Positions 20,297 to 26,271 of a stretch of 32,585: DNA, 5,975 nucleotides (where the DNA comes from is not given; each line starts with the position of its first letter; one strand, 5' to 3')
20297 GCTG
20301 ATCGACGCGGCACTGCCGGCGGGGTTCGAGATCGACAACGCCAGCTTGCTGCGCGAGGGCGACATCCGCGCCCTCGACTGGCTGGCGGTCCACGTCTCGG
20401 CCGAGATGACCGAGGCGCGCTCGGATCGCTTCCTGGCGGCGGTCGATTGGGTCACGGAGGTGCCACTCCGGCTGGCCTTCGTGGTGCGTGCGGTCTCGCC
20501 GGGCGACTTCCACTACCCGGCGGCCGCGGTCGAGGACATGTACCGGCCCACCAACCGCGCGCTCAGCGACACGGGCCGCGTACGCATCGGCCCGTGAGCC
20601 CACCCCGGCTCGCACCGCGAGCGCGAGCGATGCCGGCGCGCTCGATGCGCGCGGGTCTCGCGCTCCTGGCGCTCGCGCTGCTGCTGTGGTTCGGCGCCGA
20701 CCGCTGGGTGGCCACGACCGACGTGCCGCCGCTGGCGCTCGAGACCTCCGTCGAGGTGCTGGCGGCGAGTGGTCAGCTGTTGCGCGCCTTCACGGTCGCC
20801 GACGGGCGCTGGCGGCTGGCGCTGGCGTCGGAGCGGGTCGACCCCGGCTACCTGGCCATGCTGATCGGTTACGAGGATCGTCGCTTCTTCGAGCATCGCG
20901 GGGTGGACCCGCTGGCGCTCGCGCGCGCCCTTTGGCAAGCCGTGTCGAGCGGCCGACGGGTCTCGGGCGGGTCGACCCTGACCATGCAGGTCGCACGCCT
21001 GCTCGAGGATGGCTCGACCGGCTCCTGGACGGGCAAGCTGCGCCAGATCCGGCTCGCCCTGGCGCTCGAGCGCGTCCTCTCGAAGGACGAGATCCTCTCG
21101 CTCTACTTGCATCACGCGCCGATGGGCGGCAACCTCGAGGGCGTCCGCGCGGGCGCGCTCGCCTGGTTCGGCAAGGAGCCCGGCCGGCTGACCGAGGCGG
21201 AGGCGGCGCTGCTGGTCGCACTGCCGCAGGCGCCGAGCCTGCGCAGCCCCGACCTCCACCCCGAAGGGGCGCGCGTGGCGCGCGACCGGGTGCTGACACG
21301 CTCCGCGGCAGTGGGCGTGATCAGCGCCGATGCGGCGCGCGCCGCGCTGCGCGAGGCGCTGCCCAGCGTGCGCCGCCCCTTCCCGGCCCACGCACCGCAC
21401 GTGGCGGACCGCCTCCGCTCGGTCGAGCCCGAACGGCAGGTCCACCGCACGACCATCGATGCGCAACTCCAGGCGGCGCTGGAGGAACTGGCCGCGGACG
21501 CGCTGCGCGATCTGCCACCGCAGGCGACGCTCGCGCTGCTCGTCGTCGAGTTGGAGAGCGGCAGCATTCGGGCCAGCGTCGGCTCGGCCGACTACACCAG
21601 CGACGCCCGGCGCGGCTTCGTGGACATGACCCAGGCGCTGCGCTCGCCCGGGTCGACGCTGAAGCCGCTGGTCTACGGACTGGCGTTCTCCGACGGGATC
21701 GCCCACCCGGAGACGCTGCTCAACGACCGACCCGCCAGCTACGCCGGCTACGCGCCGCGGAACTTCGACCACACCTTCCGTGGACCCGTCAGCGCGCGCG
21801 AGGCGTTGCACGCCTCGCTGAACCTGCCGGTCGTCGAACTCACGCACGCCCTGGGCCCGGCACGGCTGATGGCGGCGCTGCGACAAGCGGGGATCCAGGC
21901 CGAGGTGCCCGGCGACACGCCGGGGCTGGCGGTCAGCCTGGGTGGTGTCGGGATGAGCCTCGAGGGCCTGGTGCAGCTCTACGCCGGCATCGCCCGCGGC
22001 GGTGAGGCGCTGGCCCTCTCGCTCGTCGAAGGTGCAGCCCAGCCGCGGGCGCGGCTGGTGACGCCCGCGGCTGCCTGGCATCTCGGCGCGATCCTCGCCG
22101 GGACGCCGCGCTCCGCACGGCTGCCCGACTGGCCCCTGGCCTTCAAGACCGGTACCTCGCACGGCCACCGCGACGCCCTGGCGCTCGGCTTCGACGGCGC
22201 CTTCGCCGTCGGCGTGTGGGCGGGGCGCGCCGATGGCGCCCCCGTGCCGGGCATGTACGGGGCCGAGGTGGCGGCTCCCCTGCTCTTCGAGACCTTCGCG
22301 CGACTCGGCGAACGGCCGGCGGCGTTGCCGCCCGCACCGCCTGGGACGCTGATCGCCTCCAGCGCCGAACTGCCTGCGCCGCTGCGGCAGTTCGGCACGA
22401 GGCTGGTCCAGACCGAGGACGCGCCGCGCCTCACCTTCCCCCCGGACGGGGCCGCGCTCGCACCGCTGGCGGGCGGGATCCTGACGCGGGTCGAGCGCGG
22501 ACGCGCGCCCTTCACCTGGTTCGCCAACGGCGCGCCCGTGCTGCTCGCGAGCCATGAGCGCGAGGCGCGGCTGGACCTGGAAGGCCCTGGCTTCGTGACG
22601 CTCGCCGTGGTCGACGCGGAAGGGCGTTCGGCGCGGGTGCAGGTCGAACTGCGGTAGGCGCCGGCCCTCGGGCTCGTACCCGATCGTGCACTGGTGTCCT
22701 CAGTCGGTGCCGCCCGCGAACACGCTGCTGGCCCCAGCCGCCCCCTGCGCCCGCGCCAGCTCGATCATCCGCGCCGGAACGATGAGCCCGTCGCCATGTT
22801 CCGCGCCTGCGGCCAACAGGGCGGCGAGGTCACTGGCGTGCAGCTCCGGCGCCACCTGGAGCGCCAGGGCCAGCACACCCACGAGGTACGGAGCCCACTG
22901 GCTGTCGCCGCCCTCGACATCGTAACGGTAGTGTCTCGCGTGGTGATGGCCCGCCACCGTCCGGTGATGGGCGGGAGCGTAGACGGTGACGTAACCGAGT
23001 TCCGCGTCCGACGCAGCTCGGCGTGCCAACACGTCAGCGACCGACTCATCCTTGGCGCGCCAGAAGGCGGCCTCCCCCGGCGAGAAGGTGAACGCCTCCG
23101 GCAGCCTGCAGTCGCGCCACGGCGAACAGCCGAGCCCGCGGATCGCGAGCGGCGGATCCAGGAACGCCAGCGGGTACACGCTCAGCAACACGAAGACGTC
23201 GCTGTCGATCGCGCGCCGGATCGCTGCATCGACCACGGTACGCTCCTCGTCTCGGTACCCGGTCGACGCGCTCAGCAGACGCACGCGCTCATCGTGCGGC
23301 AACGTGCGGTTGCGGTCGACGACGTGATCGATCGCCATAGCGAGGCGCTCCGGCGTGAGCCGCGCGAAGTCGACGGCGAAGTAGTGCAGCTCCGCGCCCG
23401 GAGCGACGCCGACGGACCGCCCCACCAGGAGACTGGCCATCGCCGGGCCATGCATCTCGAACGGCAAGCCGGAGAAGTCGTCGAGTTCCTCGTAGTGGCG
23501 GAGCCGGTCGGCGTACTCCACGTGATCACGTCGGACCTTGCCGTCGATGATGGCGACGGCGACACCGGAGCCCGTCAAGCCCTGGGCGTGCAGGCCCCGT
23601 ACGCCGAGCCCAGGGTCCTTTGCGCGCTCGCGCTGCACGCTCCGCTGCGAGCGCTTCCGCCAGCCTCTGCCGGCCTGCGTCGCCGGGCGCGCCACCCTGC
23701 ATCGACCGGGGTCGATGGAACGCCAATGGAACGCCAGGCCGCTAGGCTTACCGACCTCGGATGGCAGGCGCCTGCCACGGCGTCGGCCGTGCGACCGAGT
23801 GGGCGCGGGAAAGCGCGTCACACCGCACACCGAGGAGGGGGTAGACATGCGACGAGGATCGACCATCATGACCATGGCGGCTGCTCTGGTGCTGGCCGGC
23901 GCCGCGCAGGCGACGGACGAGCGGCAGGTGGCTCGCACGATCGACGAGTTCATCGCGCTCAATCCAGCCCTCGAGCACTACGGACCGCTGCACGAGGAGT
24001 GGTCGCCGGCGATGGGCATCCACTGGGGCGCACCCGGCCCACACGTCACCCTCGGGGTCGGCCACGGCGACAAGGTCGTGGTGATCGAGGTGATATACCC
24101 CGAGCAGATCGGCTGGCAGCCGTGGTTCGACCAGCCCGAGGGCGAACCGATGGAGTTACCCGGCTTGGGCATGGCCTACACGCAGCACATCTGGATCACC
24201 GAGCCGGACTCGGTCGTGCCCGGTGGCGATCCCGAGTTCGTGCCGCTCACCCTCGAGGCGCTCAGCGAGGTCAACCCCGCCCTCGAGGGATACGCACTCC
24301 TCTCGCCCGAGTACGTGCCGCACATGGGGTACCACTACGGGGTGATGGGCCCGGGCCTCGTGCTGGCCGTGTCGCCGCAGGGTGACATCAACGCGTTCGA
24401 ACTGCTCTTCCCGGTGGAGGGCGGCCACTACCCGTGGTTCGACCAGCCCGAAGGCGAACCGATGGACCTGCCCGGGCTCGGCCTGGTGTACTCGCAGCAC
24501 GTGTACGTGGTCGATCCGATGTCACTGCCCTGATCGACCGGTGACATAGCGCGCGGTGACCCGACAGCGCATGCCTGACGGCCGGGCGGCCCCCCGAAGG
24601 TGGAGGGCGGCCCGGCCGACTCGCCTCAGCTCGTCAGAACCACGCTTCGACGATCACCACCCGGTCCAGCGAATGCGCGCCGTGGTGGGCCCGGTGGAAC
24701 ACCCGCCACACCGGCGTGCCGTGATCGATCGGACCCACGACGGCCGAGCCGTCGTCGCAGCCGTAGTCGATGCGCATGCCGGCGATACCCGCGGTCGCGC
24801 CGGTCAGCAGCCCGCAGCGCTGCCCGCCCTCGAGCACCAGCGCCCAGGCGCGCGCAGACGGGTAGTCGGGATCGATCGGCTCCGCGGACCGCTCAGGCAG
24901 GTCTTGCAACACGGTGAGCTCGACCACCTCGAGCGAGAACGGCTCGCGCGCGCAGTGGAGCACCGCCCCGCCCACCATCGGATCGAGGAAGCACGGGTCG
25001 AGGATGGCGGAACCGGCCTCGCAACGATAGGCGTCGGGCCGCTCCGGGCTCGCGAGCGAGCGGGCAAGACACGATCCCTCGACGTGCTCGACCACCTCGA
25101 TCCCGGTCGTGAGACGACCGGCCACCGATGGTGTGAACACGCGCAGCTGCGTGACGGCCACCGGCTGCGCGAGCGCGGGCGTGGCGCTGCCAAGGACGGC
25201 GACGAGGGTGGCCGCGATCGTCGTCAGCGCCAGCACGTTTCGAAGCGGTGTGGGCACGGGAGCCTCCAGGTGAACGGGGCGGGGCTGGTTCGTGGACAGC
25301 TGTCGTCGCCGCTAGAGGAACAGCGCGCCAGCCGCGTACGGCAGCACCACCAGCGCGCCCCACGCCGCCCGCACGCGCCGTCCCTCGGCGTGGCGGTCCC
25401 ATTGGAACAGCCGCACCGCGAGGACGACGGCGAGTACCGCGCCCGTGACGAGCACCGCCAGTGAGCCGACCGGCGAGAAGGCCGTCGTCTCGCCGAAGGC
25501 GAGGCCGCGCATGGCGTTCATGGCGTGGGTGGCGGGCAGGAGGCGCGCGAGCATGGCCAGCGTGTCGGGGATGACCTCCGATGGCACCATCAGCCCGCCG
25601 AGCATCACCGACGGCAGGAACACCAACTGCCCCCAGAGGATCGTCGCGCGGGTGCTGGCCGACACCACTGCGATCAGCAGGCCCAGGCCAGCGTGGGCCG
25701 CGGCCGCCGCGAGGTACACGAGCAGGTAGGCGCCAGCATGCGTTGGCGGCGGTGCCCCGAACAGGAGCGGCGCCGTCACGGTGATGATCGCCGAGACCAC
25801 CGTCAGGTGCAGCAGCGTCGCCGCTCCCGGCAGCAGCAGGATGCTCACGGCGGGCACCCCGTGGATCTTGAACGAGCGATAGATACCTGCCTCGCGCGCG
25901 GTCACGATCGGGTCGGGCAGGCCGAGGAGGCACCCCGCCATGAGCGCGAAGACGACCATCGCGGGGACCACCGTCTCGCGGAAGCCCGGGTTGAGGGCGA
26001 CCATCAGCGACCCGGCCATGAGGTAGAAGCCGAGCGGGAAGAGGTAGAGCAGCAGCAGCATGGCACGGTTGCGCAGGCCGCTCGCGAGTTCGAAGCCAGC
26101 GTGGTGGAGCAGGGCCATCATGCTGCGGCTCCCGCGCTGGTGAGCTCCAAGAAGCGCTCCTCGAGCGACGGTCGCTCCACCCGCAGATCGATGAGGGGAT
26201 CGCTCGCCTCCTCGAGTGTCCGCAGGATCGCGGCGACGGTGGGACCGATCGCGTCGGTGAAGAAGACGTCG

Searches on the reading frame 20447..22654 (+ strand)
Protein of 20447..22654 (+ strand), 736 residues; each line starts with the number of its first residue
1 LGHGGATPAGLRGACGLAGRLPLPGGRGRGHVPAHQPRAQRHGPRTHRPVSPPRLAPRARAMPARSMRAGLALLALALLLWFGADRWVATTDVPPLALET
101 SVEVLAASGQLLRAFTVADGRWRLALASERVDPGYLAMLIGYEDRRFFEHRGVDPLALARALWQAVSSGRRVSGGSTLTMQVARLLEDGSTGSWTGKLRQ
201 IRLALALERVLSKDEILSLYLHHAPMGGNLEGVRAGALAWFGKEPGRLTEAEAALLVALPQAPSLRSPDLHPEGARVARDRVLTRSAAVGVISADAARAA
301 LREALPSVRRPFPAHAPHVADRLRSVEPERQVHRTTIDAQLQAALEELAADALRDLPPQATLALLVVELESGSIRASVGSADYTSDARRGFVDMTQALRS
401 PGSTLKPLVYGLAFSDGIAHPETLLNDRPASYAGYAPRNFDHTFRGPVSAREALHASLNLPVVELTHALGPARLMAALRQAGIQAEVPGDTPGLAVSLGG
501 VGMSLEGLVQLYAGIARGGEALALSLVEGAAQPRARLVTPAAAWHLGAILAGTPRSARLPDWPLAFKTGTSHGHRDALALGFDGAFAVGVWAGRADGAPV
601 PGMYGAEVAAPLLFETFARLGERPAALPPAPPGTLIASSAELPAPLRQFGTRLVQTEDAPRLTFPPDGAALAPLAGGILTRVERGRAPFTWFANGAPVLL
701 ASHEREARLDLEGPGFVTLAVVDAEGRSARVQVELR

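Call 12: search_protein_families(library=pfam, proteins=[window:20447-22654:+], max_evalue=0.001)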
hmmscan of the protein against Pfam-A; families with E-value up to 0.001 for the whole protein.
window:20447-22654:+ (736 aa): 3 families
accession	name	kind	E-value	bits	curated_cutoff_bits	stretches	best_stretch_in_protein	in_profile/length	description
PF00912.28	Transgly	-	3.8e-47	160.4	27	1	119-285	10-176/178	Transglycosylase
PF00905.27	Transpeptidase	-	2.8e-19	69.9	22.1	1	364-571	3-242/299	Penicillin binding protein transpeptidase domain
PF06832.18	BiPBP_C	-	8.7e-17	61.3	26.8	1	653-733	5-90/90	Penicillin-Binding Protein C-terminus Family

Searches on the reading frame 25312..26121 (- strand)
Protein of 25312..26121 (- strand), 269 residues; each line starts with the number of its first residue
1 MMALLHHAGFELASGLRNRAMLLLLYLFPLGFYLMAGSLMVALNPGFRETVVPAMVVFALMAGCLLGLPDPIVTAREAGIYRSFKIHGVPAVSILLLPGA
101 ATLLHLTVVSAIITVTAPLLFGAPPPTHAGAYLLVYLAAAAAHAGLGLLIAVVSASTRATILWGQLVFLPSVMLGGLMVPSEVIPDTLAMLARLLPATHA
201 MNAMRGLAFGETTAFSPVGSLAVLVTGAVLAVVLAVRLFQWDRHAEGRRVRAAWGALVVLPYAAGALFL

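Call 12: search_protein_families(library=pfam, proteins=[window:25312-26121:-], max_evalue=0.001)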
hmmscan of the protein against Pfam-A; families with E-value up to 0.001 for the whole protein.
window:25312-26121:- (269 aa): 2 families
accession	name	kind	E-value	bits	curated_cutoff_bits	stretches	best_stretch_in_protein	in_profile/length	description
PF01061.29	ABC2_membrane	-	1.7e-15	57.5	26.9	1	15-207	14-209/211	ABC-2 type transporter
PF12698.13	ABC2_membrane_3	-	1.7e-12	47.6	31.6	1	45-236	158-346/347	ABC-2 family transporter protein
